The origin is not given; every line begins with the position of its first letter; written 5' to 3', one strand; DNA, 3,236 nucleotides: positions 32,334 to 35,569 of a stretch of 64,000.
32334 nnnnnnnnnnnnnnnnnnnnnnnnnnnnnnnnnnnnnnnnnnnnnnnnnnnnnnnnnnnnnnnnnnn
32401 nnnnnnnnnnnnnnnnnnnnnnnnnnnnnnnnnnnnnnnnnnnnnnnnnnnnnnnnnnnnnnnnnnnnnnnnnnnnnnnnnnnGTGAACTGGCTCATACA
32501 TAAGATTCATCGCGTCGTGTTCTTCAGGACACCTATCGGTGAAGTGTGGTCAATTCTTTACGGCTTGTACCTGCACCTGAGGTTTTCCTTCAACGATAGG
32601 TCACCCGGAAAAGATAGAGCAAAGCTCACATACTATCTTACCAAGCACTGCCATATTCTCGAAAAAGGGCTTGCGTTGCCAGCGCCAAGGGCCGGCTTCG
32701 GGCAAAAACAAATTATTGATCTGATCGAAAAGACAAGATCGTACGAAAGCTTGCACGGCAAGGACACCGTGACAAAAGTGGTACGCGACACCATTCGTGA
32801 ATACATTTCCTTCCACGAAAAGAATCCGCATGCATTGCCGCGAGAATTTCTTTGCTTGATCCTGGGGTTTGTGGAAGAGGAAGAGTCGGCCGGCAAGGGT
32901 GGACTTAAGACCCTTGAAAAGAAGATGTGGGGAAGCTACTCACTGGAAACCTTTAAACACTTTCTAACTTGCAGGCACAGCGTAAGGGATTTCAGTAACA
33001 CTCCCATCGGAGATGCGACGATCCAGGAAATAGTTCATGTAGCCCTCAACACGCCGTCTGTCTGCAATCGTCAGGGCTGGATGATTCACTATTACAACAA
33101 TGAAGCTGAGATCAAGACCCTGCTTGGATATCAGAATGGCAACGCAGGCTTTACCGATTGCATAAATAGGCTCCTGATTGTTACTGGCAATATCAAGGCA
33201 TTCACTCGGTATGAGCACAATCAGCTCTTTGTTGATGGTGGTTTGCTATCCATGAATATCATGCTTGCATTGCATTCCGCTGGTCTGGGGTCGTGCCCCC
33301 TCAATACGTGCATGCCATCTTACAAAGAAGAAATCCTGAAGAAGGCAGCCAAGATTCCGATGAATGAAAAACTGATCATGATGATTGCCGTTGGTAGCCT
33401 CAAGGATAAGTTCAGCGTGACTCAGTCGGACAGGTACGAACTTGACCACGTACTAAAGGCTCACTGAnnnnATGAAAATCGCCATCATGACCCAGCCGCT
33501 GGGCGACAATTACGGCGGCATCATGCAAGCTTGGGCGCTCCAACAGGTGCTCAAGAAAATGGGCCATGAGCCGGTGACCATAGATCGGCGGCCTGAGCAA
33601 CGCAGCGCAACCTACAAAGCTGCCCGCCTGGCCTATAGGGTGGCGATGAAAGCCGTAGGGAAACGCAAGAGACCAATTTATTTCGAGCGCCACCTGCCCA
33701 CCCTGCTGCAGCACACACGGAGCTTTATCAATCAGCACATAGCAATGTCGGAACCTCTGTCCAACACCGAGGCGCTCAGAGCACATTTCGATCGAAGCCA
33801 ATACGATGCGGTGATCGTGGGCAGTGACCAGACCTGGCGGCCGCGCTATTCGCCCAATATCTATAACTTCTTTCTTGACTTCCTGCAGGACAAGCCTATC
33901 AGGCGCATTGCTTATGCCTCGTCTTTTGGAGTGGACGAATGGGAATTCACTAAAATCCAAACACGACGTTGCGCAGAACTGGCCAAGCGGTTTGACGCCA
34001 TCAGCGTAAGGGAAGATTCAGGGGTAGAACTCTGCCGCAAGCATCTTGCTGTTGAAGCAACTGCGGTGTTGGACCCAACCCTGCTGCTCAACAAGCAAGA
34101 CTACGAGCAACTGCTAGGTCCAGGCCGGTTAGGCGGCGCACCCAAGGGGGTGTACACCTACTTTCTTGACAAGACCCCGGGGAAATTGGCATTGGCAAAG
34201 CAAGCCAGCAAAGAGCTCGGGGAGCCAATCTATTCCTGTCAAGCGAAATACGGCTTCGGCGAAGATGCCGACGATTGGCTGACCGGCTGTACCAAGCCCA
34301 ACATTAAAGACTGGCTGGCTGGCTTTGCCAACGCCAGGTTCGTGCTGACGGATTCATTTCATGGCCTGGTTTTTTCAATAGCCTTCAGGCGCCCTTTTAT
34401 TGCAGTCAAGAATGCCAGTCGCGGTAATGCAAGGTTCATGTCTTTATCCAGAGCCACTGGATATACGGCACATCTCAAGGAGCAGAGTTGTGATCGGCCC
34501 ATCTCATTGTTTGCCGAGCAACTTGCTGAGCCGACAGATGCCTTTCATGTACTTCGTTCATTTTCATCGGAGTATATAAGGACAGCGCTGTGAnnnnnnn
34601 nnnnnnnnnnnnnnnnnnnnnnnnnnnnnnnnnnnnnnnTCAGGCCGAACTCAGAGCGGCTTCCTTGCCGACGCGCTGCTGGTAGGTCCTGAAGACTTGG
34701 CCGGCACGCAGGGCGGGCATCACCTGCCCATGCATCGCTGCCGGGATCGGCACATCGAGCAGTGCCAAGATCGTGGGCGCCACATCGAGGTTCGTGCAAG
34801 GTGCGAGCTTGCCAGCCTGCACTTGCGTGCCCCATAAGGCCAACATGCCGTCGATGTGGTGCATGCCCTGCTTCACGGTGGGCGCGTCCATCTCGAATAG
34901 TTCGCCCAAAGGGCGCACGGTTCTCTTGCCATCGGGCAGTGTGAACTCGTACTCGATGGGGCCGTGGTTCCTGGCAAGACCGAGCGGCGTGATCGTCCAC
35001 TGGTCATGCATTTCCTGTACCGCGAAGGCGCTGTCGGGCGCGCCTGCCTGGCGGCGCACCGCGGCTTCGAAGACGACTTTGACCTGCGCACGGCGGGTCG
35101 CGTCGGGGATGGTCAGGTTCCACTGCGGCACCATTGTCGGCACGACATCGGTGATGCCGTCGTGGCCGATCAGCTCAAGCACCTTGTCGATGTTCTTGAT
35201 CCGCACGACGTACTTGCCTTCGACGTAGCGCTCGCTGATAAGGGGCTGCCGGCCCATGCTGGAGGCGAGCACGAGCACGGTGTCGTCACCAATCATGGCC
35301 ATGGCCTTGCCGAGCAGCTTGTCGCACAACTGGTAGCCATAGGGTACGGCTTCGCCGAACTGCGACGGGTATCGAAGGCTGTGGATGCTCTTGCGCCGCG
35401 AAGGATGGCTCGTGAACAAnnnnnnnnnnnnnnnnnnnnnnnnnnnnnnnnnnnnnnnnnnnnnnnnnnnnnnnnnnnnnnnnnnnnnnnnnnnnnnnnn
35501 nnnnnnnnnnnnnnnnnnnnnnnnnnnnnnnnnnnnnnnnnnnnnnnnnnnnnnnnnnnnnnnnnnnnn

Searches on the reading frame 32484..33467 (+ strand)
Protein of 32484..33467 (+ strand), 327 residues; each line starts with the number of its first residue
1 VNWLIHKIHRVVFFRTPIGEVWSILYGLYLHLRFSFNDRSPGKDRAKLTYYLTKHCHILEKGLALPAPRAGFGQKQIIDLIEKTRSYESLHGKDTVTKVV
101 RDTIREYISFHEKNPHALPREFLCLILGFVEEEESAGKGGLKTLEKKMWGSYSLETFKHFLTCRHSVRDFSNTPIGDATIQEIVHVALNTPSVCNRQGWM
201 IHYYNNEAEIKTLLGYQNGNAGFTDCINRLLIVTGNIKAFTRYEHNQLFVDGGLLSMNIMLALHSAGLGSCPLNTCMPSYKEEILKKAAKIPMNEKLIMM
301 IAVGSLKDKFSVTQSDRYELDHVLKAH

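Call 10: search_protein_families(library=pfam, proteins=[window:32484-33467:+])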
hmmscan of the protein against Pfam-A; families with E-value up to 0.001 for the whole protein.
window:32484-33467:+ (327 aa): 2 families
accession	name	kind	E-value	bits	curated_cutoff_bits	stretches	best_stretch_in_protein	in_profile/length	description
PF00881.29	Nitroreductase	-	2.4e-17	64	23.5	2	164-213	4-53/167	Nitroreductase family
PF14512.11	TM1586_NiRdase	-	1.2e-10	41.9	27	0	246-324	78-149/215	Putative TM nitroreductase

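Call 33: find_related_loci(query=window:32484-33467:+, collection=genome_contigs, flank=6000)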
Query window:32484-33467:+ (327 aa) in genome_contigs; peptide patterns used: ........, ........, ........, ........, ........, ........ (x = any residue, [..] = any of these).
37 stretches matched a pattern; 3 encode a relative of the query (tblastn E <= 1e-3); 3 distinct loci.
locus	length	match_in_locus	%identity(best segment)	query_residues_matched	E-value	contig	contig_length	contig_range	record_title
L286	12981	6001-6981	63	1-327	2e-148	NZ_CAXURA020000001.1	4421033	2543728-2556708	Pseudomonas sp. LjRoot71 LJR071c1, whole genome shotgun sequence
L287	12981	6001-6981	57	1-327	4e-131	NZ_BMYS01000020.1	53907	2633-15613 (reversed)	Advenella faeciporci strain KCTC 23732 sequence20, whole genome shotgun sequence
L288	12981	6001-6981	57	1-327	5e-129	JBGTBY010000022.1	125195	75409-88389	MAG: Balneolales bacterium isolate JTS-RE107 k141_10221396, whole genome shotgun sequence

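Call 53: find_homologous_proteins(query=window:32484-33467:+, max_evalue=1e-60)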
Query window:32484-33467:+ (327 aa): 240 proteins with E <= 1e-60 among 1984 candidates; the best 120 are listed.
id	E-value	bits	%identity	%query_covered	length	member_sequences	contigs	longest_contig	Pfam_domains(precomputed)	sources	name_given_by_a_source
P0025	2.4e-204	696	91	100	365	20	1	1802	PF00881.30,PF14512.12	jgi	jgi:nitroreductase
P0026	3.8e-184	629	82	100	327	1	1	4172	PF00881.30,PF14512.12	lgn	-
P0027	4.2e-182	623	82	99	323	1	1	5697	PF00881.30,PF14512.12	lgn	-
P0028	1.7e-148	512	68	100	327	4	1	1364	PF00881.30,PF14512.12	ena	-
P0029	4.3e-146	504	65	100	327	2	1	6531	PF00881.30,PF14512.12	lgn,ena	-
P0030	1.3e-145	503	67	100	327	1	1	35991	PF00881.30,PF14512.12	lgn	-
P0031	2.6e-145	502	66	100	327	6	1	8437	PF00881.30,PF14512.12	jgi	-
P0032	6.6e-144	497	66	100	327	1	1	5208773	PF00881.30,PF14512.12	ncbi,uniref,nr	ncbi:nitroreductase family protein [Marinobacterium rhizophilum]|uniref:Nitroreductase family protei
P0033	7.3e-142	490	64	100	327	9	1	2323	PF00881.30,PF14512.12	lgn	-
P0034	2.4e-139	482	69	92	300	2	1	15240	PF00881.30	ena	-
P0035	5.9e-137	474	61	100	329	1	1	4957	PF00881.30,PF14512.12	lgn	-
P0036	7.4e-134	464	64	93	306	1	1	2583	PF00881.30,PF14512.12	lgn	-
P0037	1.1e-132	460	61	100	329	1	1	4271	PF00881.30,PF14512.12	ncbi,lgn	-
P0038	1.1e-131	457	58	100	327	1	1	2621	PF00881.30,PF14512.12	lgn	-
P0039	1.3e-129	450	58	100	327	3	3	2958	PF00881.30,PF14512.12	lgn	-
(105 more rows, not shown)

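Call 54: find_encoding_contigs(protein=P0025, flank=6000, max_places=10)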
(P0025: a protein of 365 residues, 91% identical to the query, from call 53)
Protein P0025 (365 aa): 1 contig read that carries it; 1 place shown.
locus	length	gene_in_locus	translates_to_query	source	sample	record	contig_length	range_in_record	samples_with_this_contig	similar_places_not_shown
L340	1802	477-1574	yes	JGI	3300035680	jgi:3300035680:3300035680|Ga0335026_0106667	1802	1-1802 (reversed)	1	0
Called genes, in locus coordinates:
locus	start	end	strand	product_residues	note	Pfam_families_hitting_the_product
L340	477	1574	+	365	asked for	PF14512:TM1586_NiRdase (faint), PF00881:Nitroreductase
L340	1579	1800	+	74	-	?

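Call 55: find_encoding_contigs(protein=P0027, flank=6000)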
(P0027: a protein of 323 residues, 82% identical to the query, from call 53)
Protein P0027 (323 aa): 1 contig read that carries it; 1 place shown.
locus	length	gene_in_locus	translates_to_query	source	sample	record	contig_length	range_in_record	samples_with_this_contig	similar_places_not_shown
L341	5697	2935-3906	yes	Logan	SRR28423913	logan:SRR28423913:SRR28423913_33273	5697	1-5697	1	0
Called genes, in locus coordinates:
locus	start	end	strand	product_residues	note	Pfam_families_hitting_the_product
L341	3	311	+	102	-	?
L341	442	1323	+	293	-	PF01757:Acyl_transf_3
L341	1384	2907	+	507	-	-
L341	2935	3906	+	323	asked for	PF00881:Nitroreductase, PF14512:TM1586_NiRdase (faint), PF00881:Nitroreductase (weak)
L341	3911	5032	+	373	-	PF04230:PS_pyruv_trans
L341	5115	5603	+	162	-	-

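Call 56: find_encoding_contigs(protein=P0026, flank=6000)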
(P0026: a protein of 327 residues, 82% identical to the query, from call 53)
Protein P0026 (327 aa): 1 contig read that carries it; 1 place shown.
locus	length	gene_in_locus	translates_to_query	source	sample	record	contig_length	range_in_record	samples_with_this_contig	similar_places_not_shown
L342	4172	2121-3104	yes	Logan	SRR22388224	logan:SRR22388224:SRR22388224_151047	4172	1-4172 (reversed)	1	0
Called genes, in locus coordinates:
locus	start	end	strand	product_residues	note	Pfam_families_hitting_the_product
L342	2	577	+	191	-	?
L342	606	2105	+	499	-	-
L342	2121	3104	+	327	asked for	PF00881:Nitroreductase, PF14512:TM1586_NiRdase (faint), PF00881:Nitroreductase (weak)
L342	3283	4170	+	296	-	?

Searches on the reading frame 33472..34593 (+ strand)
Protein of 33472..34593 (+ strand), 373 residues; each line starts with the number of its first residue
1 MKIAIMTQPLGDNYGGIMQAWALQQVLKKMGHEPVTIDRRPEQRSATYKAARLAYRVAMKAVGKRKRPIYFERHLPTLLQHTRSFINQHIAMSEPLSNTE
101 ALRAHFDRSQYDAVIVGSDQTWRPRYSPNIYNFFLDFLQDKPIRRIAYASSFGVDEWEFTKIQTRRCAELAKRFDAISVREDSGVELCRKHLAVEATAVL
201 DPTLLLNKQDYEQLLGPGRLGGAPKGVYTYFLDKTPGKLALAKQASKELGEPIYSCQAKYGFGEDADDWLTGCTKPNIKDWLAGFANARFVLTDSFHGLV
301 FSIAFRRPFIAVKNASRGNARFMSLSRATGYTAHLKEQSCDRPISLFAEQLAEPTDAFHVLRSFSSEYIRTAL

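Call 10: search_protein_families(library=pfam, proteins=[window:33472-34593:+])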
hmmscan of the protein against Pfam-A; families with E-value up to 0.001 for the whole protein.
window:33472-34593:+ (373 aa): 1 family
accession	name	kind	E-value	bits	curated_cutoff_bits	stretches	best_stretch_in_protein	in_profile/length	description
PF04230.19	PS_pyruv_trans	-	2.6e-36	126.4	25.3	1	13-314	1-278/280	Polysaccharide pyruvyl transferase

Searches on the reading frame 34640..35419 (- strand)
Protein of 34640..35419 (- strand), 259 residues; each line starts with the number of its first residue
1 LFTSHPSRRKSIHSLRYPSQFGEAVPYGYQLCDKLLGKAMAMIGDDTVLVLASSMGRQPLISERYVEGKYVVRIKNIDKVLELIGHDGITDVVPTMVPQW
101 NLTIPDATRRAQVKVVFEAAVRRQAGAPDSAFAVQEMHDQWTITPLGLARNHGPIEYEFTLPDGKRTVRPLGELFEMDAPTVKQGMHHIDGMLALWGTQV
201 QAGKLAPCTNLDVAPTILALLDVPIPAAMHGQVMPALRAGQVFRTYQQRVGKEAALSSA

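Call 42: search_protein_families(library=pfam, proteins=[window:34640-35419:-], max_evalue=0.01)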
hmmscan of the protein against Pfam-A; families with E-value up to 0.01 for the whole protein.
window:34640-35419:- (259 aa): 1 family
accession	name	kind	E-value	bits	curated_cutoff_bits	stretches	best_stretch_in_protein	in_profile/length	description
PF16347.10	SGSH_C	-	0.00074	20.1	29.3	1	208-248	38-78/154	N-sulphoglucosamine sulphohydrolase, C-terminal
